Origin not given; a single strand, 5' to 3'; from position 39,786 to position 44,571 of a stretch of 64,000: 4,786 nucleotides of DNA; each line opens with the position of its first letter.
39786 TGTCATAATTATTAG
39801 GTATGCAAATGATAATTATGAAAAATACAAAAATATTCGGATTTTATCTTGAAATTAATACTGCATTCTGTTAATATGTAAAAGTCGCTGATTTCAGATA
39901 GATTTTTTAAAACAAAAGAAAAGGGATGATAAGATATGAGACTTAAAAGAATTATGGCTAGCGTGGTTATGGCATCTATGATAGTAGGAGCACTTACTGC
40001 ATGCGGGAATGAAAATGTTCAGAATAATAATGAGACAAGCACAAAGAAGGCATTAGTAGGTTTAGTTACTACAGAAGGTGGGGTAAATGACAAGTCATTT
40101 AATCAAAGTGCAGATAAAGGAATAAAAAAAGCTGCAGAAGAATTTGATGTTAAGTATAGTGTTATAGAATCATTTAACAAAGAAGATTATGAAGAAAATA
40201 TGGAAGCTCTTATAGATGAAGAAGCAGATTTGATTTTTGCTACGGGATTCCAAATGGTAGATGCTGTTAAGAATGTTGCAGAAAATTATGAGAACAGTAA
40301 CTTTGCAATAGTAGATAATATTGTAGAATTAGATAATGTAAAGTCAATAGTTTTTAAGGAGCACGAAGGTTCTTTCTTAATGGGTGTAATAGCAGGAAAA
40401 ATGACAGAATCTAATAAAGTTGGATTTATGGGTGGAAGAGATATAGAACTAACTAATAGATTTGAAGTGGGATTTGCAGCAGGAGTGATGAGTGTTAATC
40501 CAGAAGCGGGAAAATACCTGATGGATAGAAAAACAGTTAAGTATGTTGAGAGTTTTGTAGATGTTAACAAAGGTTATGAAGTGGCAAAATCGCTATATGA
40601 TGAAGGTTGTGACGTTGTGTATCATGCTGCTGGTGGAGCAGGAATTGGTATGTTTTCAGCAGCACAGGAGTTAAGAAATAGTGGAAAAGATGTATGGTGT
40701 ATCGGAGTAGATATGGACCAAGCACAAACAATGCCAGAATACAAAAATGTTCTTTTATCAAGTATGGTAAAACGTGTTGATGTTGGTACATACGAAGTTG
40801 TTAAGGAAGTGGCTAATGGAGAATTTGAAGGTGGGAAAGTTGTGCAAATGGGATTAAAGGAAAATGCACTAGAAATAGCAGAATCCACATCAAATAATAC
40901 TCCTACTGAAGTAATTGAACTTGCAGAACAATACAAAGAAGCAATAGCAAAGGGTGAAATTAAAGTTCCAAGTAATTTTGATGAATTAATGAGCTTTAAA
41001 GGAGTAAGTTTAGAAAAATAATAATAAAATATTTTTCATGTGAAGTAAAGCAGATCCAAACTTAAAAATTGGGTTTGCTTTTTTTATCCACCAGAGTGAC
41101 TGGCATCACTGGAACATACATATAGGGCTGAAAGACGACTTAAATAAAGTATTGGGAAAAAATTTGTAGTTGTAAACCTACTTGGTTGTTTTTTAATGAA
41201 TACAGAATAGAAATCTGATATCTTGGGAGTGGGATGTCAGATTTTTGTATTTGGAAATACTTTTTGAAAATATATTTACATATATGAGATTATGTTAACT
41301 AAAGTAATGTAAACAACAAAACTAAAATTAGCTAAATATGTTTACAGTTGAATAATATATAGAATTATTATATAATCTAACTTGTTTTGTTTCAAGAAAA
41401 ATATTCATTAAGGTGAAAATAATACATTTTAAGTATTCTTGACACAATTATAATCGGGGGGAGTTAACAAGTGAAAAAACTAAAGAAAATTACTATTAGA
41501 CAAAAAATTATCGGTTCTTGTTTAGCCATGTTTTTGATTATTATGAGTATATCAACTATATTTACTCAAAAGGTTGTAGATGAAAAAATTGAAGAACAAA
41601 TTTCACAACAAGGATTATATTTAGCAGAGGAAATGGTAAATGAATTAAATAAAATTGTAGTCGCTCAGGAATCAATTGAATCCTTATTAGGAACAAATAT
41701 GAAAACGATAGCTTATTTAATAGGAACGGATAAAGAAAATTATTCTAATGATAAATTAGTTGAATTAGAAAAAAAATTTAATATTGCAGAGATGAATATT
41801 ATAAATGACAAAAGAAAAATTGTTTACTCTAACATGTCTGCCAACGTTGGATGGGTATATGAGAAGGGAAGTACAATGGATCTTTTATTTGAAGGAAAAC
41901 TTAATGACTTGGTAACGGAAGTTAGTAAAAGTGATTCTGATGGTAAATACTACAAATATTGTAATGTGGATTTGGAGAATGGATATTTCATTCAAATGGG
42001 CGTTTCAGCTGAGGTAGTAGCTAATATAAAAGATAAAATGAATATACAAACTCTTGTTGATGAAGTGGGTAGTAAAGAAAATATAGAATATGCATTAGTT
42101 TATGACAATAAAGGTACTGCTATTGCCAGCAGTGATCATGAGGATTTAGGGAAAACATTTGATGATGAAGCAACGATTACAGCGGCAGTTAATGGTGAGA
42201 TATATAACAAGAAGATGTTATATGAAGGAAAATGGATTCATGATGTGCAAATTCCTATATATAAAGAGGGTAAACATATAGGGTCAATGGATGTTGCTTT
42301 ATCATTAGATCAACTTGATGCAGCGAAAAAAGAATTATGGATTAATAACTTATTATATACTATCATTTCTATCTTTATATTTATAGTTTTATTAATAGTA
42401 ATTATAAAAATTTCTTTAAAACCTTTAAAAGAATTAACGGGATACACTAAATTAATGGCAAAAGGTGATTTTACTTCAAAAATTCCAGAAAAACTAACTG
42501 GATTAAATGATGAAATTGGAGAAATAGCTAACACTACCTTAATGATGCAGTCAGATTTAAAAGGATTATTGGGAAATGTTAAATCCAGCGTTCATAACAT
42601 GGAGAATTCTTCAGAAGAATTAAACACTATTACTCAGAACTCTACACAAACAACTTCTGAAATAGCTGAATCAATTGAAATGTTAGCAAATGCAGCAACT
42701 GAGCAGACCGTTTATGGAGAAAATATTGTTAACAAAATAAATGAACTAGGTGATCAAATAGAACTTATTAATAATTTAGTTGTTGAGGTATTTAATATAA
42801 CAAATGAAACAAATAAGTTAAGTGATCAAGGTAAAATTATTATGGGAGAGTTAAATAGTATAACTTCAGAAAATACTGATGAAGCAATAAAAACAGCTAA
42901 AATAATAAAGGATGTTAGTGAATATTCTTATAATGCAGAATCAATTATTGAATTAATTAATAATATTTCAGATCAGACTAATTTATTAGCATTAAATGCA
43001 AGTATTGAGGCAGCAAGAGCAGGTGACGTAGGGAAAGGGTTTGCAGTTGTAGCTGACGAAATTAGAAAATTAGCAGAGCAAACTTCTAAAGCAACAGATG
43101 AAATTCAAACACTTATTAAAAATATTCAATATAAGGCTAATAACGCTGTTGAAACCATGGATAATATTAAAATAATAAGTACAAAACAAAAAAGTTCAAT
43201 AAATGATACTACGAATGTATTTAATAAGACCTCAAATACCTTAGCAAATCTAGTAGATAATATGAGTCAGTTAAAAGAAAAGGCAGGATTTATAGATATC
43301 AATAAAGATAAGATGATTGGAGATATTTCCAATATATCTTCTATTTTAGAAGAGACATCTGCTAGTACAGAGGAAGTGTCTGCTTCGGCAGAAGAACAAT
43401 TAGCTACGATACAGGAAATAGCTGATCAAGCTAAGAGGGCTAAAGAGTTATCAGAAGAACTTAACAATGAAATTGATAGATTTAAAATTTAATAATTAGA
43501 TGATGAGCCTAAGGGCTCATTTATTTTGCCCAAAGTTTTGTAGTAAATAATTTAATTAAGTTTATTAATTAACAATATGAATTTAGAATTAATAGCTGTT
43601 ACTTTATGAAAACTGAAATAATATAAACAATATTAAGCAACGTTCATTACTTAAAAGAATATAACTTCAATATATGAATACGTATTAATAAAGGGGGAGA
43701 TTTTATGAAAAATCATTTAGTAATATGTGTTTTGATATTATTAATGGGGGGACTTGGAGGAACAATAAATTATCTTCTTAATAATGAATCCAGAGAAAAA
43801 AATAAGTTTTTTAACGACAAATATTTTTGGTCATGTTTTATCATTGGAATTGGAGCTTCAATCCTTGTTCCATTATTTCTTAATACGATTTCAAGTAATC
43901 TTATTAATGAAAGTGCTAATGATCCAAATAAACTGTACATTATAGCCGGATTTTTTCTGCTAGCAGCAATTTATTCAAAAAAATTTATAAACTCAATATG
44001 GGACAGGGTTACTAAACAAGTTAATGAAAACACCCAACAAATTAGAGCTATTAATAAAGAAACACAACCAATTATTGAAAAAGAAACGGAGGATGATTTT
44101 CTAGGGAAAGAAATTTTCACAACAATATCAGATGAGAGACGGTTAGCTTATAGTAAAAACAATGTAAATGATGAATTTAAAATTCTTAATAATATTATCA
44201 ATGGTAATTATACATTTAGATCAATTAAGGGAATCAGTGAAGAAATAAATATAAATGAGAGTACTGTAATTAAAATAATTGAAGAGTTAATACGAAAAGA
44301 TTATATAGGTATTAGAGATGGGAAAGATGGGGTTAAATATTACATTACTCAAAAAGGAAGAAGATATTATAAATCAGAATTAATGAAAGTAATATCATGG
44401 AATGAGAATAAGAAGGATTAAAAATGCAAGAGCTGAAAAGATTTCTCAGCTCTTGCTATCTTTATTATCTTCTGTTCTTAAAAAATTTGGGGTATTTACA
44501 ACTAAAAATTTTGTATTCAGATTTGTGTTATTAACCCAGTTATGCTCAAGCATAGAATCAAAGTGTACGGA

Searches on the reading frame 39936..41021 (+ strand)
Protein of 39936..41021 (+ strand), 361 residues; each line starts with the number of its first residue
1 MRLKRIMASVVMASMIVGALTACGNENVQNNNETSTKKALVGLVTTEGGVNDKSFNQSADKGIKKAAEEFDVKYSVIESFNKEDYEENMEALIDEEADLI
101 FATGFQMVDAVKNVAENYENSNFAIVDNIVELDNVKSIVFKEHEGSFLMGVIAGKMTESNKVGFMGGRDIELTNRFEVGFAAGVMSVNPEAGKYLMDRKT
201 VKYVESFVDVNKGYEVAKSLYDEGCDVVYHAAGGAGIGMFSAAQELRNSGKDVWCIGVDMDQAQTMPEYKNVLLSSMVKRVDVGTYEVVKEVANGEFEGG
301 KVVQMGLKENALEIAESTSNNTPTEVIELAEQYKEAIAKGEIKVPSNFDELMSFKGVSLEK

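Call 91: search_protein_families(library=pfam, proteins=[window:39936-41021:+], max_evalue=0.001)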
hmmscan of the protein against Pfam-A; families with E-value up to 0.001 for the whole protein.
window:39936-41021:+ (361 aa): 3 families
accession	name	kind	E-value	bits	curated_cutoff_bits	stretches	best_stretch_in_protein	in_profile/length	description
PF02608.20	Bmp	-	9.8e-73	245.2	24.1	1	43-347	5-300/301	ABC transporter substrate-binding protein PnrA-like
PF13407.12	Peripla_BP_4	-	1e-05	25.6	35.1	1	52-264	9-222/258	Periplasmic binding protein domain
PF00532.27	Peripla_BP_1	-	0.00012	22.1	22.2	1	51-140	11-102/281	Periplasmic binding proteins and sugar binding domain of LacI family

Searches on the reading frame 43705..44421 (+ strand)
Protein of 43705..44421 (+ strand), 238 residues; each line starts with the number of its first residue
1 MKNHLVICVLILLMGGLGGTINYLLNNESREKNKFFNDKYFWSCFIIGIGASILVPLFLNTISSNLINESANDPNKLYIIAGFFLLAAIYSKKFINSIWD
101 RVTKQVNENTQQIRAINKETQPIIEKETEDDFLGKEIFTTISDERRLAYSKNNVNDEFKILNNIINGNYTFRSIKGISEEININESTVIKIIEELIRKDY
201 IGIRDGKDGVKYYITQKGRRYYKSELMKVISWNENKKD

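Call 91: search_protein_families(library=pfam, proteins=[window:43705-44421:+], max_evalue=0.001)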
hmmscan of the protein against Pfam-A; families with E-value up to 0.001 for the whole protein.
window:43705-44421:+ (238 aa): 6 families
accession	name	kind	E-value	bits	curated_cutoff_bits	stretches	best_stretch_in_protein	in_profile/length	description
PF20303.3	YLATT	-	8.1e-31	106.5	26.7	1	5-112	3-105/107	YEATS-Like-Associating Three TM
PF21984.2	DnaD_N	-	1.2e-05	25.9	27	1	157-211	18-75/101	DnaD N-terminal domain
PF13730.12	HTH_36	-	7.7e-05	22.9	25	1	168-201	23-55/55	Helix-turn-helix domain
PF14947.12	HTH_45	-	0.00011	22.6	25.5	1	175-223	23-67/77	Winged helix-turn-helix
PF22194.2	F-93_WHD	-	0.00034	21.1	28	1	175-218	19-62/62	F-93, winged-helix domain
PF13463.12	HTH_27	-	0.00081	20.1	22.2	0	160-215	8-65/68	Winged helix DNA-binding domain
